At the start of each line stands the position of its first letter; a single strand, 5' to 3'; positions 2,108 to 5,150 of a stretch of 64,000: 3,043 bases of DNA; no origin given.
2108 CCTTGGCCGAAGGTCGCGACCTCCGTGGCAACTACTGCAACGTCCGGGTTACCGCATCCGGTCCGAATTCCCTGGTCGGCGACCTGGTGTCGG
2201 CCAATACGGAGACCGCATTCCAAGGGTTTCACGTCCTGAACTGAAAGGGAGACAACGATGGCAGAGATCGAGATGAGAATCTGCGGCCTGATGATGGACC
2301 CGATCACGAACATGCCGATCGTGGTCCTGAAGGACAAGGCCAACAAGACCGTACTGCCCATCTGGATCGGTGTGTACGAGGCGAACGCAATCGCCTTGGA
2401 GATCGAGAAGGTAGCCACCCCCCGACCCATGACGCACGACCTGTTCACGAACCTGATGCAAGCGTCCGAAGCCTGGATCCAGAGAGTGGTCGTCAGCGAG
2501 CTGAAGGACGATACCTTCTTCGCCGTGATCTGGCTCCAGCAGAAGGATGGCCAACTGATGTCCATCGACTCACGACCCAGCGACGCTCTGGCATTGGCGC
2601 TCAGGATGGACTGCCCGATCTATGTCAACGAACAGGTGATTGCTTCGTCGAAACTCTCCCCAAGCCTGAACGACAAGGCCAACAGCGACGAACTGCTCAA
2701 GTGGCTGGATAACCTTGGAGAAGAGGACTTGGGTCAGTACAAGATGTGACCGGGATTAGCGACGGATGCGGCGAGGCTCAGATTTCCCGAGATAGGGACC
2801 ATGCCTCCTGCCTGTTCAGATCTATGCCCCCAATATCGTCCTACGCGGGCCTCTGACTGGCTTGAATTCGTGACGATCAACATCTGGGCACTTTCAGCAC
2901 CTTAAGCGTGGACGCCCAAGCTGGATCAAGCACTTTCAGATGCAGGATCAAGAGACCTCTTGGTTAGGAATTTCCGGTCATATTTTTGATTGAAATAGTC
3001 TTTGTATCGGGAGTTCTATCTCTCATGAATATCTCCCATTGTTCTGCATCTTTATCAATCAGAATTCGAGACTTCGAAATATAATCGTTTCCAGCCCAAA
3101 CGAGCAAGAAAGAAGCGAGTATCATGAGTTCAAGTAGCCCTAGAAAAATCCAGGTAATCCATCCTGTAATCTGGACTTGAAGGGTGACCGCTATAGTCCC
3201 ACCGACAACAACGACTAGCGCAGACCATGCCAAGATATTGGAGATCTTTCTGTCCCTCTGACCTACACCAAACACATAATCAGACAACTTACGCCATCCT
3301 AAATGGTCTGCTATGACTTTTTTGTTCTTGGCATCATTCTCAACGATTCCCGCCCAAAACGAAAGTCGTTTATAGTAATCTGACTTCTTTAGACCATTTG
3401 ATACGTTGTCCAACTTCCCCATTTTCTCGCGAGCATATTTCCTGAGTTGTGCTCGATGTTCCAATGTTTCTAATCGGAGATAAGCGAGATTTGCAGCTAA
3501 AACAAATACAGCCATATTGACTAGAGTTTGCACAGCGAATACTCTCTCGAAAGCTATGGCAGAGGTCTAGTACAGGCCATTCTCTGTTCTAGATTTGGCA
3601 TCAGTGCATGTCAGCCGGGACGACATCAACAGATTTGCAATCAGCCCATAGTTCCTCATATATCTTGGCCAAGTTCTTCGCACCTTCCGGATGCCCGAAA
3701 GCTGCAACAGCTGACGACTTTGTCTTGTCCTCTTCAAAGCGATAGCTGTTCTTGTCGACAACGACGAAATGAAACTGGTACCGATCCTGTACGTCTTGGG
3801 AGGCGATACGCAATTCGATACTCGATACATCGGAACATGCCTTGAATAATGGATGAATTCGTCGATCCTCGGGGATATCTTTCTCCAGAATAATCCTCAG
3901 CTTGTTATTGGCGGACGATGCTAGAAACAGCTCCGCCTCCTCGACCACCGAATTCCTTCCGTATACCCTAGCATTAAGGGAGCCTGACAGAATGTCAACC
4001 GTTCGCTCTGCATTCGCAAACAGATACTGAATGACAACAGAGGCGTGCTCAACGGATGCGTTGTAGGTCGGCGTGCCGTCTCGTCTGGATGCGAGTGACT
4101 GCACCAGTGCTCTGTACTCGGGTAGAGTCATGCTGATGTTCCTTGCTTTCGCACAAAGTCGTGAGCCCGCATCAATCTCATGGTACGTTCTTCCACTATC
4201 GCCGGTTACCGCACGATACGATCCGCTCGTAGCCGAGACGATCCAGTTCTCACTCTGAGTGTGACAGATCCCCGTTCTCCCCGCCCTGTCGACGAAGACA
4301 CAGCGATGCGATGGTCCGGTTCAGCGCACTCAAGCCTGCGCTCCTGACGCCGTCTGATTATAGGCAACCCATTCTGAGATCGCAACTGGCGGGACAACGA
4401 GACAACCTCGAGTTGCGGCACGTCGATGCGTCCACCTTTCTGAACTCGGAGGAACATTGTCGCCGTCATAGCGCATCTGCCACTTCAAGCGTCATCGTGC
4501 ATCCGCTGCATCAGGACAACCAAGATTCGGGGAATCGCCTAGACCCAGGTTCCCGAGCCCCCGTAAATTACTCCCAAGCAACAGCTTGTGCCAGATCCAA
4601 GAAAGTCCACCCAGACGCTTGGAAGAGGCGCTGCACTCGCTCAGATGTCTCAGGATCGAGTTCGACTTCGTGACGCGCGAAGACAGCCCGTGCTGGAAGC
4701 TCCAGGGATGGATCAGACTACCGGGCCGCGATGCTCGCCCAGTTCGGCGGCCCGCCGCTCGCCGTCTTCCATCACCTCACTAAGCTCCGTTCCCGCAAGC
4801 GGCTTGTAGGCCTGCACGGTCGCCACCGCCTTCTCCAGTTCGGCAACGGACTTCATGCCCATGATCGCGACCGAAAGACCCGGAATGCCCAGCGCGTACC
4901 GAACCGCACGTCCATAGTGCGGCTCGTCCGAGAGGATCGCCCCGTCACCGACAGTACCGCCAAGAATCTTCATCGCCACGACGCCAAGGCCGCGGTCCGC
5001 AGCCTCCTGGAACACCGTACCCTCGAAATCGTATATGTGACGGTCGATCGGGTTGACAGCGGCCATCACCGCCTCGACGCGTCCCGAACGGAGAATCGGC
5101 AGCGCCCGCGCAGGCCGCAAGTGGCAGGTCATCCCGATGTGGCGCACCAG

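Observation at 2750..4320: AT-rich two-gene insertion: HKD-less PLD-like protein plus small multi-TM protein, a candidate undescribed conflict or defence module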

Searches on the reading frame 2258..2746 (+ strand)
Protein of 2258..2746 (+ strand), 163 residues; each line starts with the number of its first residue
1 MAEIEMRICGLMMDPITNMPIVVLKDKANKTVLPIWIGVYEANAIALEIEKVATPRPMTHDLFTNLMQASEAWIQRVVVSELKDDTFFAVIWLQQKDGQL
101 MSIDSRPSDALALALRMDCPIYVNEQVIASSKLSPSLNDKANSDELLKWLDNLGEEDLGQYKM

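Call 3: search_protein_families(library=pfam, proteins=[window:2258-2746:+], max_evalue=1)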
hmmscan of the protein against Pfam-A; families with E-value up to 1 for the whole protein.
window:2258-2746:+ (163 aa): 1 family
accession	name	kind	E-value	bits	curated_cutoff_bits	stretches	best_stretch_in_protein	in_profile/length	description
PF02577.19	BFN_dom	-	5.8e-42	142.5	27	1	22-133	1-109/112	Bifunctional nuclease domain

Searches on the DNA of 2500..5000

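Call 73: search_rna_families(source=window, start=2500, end=5000, threshold=evalue, max_evalue=1)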
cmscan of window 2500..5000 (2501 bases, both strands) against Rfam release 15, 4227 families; matches with E-value up to 1: 0.
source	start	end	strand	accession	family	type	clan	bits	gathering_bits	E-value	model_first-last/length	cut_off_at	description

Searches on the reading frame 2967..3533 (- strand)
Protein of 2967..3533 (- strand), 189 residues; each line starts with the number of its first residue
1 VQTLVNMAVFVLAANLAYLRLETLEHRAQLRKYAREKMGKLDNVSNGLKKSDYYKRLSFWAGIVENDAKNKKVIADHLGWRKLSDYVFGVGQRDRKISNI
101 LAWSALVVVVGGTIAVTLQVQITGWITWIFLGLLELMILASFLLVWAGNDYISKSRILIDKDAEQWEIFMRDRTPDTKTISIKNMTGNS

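Call 3: search_protein_families(library=pfam, proteins=[window:2967-3533:-], max_evalue=1)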
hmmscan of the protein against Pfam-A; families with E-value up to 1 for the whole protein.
window:2967-3533:- (189 aa): 3 families
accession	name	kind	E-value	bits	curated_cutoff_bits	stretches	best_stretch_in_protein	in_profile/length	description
PF05231.19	MASE1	-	0.0026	17.4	29.8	1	87-151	87-155/299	MASE1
PF20990.2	DUF2207_C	-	0.0079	16.4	33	1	31-148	78-189/247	Predicted membrane protein (DUF2207) C-terminal domain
PF13829.11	DUF4191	-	0.06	13.2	30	1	98-145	23-70/219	Domain of unknown function (DUF4191)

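Call 4: search_protein_families(library=padloc, proteins=[window:2967-3533:-], max_evalue=1)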
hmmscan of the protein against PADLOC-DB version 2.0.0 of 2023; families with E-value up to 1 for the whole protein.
window:2967-3533:- (189 aa): 1 family
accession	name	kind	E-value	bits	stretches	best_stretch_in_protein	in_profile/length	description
PDLC02363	PycTM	-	0.0015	16.4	1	80-150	10-78/154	-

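Call 5: search_protein_families(library=ncbifam, proteins=[window:2967-3533:-], max_evalue=1)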
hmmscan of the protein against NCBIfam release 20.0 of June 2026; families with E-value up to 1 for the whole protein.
window:2967-3533:- (189 aa): 1 family
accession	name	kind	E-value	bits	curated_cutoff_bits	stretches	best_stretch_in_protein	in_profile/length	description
NF047839.1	PspM_Rv2743c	equivalog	0.2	11.6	80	1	94-155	11-69/220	phage shock envelope stress response protein PspM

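Call 6: search_protein_families(library=phrogs, proteins=[window:2967-3533:-], max_evalue=1)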
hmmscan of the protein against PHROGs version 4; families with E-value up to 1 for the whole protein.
window:2967-3533:- (189 aa): 1 family
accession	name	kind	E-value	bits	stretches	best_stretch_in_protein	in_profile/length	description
phrog_5654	-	unknown function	0.29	12.2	1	122-153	32-63/70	-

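Call 8: find_homologous_proteins(query=window:2967-3533:-)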
Query window:2967-3533:- (189 aa): 5 proteins with E <= 0.001 among 171 candidates.
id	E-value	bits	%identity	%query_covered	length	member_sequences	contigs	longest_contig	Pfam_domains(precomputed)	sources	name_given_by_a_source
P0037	2.0e-118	411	100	100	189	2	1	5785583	-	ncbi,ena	-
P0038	4.0e-48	182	54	92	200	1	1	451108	-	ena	-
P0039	2.1e-46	176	53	95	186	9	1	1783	-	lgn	-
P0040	5.4e-45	172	51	95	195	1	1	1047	-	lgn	-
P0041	8.6e-44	168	52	95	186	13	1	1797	-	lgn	-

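Call 30: find_homologous_proteins(query=A2, max_evalue=0.001)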
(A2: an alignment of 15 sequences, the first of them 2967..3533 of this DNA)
Query A2 (15 sequences) (189 aa, profile of the alignment): 12 proteins with E <= 0.001 among 8000 candidates.
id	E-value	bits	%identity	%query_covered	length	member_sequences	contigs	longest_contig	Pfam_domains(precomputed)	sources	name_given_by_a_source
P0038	8.0e-84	298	54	92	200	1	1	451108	-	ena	-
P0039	9.8e-84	298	53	95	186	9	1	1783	-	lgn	-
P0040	1.1e-77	278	51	95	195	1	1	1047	-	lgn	-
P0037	6.8e-65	236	100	100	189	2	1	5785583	-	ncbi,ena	-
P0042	6.1e-51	191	33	11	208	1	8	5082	-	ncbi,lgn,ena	-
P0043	7.4e-47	177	35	30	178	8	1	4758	-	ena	-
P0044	4.8e-38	149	-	-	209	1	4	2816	-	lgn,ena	-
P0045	1.9e-34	137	-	-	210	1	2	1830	-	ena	-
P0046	6.6e-33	132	36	7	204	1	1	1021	-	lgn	-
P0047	6.3e-32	129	25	33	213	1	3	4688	-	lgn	-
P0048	1.0e-31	128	21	72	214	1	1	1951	-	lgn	-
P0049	1.4e-30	124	27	45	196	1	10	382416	-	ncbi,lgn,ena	-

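Call 32: find_encoding_contigs(protein=P0049, flank=8000, max_places=4)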
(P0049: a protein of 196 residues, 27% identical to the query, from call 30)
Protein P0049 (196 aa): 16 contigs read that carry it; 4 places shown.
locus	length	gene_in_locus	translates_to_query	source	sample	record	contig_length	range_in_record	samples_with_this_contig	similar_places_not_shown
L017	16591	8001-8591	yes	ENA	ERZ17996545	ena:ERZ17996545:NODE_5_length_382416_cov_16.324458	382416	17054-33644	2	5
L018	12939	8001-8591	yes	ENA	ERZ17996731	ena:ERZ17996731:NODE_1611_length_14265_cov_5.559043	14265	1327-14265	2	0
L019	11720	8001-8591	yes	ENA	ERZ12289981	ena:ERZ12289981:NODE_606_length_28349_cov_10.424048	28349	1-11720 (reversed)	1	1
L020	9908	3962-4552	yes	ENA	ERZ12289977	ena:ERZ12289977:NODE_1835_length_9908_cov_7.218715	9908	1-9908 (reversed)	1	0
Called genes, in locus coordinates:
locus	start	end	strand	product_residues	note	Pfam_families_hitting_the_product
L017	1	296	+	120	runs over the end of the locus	PF11836:Phage_TAC_11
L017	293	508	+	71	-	PF09550:Phage_TAC_6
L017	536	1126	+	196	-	-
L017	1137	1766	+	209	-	PF09343:DUF2460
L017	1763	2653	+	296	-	PF09931:Phage_phiJL001_Gp84_N, PF09356:Phage_BR0599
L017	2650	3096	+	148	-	PF00877:NLPC_P60 (faint)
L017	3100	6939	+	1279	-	PF13547:GTA_TIM, PF13550:Phage-tail_3, PF23666:Rcc01698_C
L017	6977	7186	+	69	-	-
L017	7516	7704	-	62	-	-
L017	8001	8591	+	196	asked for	-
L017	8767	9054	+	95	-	-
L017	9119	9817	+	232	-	PF00072:Response_reg, PF00486:Trans_reg_C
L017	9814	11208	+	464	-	PF26769:HAMP_PhoQ, PF02518:HATPase_c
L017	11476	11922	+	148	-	-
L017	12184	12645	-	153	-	PF03918:CcmH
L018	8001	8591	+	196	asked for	-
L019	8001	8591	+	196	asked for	-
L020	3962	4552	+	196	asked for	-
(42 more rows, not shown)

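Call 33: find_encoding_contigs(protein=P0047, flank=5000, max_places=3)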
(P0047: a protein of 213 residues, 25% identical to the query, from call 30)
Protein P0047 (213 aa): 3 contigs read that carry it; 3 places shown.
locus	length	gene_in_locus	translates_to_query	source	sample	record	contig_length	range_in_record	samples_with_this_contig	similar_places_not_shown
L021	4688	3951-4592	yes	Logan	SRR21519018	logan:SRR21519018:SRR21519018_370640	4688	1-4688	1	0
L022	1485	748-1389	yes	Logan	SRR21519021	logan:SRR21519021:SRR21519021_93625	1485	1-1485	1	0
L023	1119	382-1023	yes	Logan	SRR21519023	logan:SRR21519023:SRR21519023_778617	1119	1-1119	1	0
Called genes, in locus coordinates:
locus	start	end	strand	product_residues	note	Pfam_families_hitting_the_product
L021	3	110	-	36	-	?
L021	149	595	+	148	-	-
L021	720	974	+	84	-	-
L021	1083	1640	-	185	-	-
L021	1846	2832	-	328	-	PF12760:Zn_ribbon_IS1595, PF12762:DDE_Tnp_IS1595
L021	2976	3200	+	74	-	PF20075:DUF6471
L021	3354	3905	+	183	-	PF25559:DUF7931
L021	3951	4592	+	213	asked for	-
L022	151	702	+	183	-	PF25559:DUF7931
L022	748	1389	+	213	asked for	-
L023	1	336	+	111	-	?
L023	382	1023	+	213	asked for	-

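Call 42: predict_structure(alignment_id=A3)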
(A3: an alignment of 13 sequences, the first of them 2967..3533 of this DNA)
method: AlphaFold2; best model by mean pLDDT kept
length: 189 residues; sequences in the alignment: 13
mean_pLDDT: 78.5   pTM: 0.62
mean pLDDT of the five models: 78.5, 78.3, 76.8, 73.9, 72.2
residues with pLDDT >= 90: 16; 70-90: 123; 50-70: 47; < 50: 3
segments of 3 or more residues with pLDDT < 50: none
pLDDT, mean of each block of 10 residues (from residue 1): 86 85 73 87 79 88 70 65 58 77 88 84 83 88 83 88 90 64 52
secondary structure, 60 per line:
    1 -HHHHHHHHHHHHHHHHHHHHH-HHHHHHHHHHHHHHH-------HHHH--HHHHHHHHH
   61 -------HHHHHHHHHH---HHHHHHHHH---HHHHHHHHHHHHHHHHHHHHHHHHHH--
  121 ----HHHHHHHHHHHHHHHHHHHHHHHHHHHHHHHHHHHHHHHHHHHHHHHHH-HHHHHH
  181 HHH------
elements in order: H2-22 H24-38 H46-49 H52-60 H68-77 H81-89 H93-118 H125-173 H175-183

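Call 45: fold_search(model_id=the predicted structure, library=pdb)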
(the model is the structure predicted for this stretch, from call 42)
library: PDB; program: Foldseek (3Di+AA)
matches with E <= 10: 40; with E <= 0.001: 0
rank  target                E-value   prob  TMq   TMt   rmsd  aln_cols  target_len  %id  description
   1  6ye4_A                2.8e+00  0.08  0.24  0.21  15.5       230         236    9  Structure of ExbB pentamer from Serratia marcescens by single particle cryo electron microscopy (released 2021-03-31)
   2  6z0c_C                3.5e+00  0.04  0.21  0.20  27.3       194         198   12  Structure of in silico modelled artificial Maquette-3 protein (released 2021-03-17)
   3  5sv0_D                4.1e+00  0.06  0.24  0.22  14.4       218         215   13  Structure of the ExbB/ExbD complex from E. coli at pH 7.0 (released 2016-09-28)
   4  7nsu_D                4.1e+00  0.03  0.15  0.08  26.8       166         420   11  ColicinE9 intact translocation complex (released 2021-08-11)
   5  7ajq_A                4.6e+00  0.06  0.24  0.21  13.5       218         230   14  cryo-EM structure of ExbBD from Serratia Marcescens (released 2021-10-06)
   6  3v5p                  4.6e+00  0.06  0.21  0.11  10.6       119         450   17  Calcium-Dependent Protein Kinase 1 from Toxoplasma gondii (TgCDPK1) in complex with inhibitor UW1288 (released 2012-03-14)
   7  8tn1_A                4.9e+00  0.03  0.18  0.22  22.4       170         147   15  De novo designed protein binds poly ADP ribose polymerase inhibitors (PARPi) - apo (released 2024-04-24)
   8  9lif                  5.4e+00  0.03  0.16  0.20  19.4       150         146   15  Repetitive domain (RP) 1 structure of aciniform spidroin from Latrodectus hesperus (released 2025-10-01)
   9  9g71_A                5.4e+00  0.02  0.15  0.08  19.3       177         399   14  Cryo-EM structure of TTYH2 in complex with lipids in GDN (released 2025-05-21)
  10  6z0c_A                5.7e+00  0.03  0.21  0.20  27.3       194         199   12  Structure of in silico modelled artificial Maquette-3 protein (released 2021-03-17)
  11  3kyj_A                6.3e+00  0.07  0.22  0.31  18.1       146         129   15  Crystal structure of the P1 domain of CheA3 in complex with CheY6 from R. sphaeroides (released 2010-02-16)
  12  7sqc_1F               6.3e+00  0.07  0.33  0.28  23.3       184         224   13  Ciliary C1 central pair apparatus isolated from Chlamydomonas reinhardtii (released 2022-04-13)
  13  8otz_DX               6.3e+00  0.02  0.19  0.16  38.1       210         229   14  48-nm repeat of the native axonemal doublet microtubule from bovine sperm (released 2023-11-22)
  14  6jx6_A                6.7e+00  0.08  0.30  0.35  10.0       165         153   11  Tetrameric form of Smac (released 2019-12-04)
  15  8r5s_G                6.7e+00  0.05  0.30  0.25  20.8       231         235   15  t113 - De-novo designed soluble homotetramer (released 2024-11-27)
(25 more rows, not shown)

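Call 77: search_protein_families(library=padloc, alignment_id=A2, max_evalue=0.1)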
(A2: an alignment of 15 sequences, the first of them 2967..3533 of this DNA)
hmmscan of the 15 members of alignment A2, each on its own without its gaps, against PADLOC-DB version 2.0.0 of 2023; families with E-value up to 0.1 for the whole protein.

A. member 1, window:2967-3533:- (189 aa): 1 family
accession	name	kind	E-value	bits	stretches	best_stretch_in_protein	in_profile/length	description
PDLC02363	PycTM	-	0.0015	16.4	1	80-150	10-78/154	-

B. families by the number of members that match (of 15 scanned): 1 family
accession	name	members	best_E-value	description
PDLC02363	PycTM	1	0.0015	-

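Call 78: search_protein_families(library=pfam, alignment_id=A2, max_evalue=0.1)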
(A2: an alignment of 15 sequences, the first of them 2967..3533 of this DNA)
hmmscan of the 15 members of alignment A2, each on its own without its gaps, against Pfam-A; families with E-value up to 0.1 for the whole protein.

A. member 1, window:2967-3533:- (189 aa): 3 families
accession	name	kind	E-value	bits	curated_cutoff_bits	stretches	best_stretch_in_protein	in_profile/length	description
PF05231.19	MASE1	-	0.0026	17.4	29.8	1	87-151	87-155/299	MASE1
PF20990.2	DUF2207_C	-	0.0079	16.4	33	1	31-148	78-189/247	Predicted membrane protein (DUF2207) C-terminal domain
PF13829.11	DUF4191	-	0.06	13.2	30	1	98-145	23-70/219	Domain of unknown function (DUF4191)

B. families by the number of members that match (of 15 scanned): 6 families
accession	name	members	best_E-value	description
PF05231.19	MASE1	1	0.0026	MASE1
PF20990.2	DUF2207_C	1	0.0079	Predicted membrane protein (DUF2207) C-terminal domain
PF21076.3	GDH_ACT2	1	0.008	Glutamate dehydrogenase, ACT2 domain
PF13664.11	DUF4149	1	0.043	Domain of unknown function (DUF4149)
PF13829.11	DUF4191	1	0.06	Domain of unknown function (DUF4191)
PF04341.17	DUF485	1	0.084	Protein of unknown function, DUF485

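Call 80: search_protein_families(library=padloc, proteins=[L049:15170-18076:+, L049:18076-20529:+, L048:6991-7251:-], max_evalue=0.00001)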
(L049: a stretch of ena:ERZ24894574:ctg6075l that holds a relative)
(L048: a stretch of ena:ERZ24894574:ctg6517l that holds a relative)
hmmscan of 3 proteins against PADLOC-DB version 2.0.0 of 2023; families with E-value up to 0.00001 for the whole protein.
L049:15170-18076:+ (969 aa): 0 families

L049:18076-20529:+ (818 aa): 30 families (the best 25 are shown)
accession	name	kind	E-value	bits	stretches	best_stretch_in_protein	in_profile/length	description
PDLC03632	MTase_III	-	8.1e-140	465.7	2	59-532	96-586/983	Type III methyltransferase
PDLC03354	MTase_II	-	5.8e-34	115.8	2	319-477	231-385/425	Type II methyltransferase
PDLC03636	MTase_III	-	3.1e-28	96.9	1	200-462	105-393/575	Type III methyltransferase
PDLC03644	MTase_III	-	1.1e-26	91.7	1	110-475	32-394/542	Type III methyltransferase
PDLC03634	MTase_III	-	6.2e-24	82.8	1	116-447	94-423/621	Type III methyltransferase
PDLC03635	MTase_III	-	1.7e-23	81.2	1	116-461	218-559/708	Type III methyltransferase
PDLC03633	MTase_III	-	1.4e-21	74.9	2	409-480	288-358/616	Type III methyltransferase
PDLC03300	MTase_II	-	1.6e-21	74.7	2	138-274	28-170/302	Type II methyltransferase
PDLC03371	MTase_II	-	3.6e-21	73.9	2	415-475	193-253/260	Type II methyltransferase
PDLC03339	MTase_II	-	1.6e-20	71.3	2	421-478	218-275/399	Type II methyltransferase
PDLC03638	MTase_III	-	3.5e-17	60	1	202-461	442-664/816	Type III methyltransferase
PDLC03216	MTase_II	-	3.4e-16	57.2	1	418-477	199-258/364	Type II methyltransferase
PDLC03641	MTase_III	-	9.3e-16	55.5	1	114-447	102-425/657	Type III methyltransferase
PDLC03299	MTase_II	-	1.5e-15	55.5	1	373-476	157-259/296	Type II methyltransferase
PDLC03738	oMTase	-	2.7e-15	54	1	416-474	207-265/376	orphan methyltransferase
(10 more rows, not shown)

L048:6991-7251:- (86 aa): 0 families
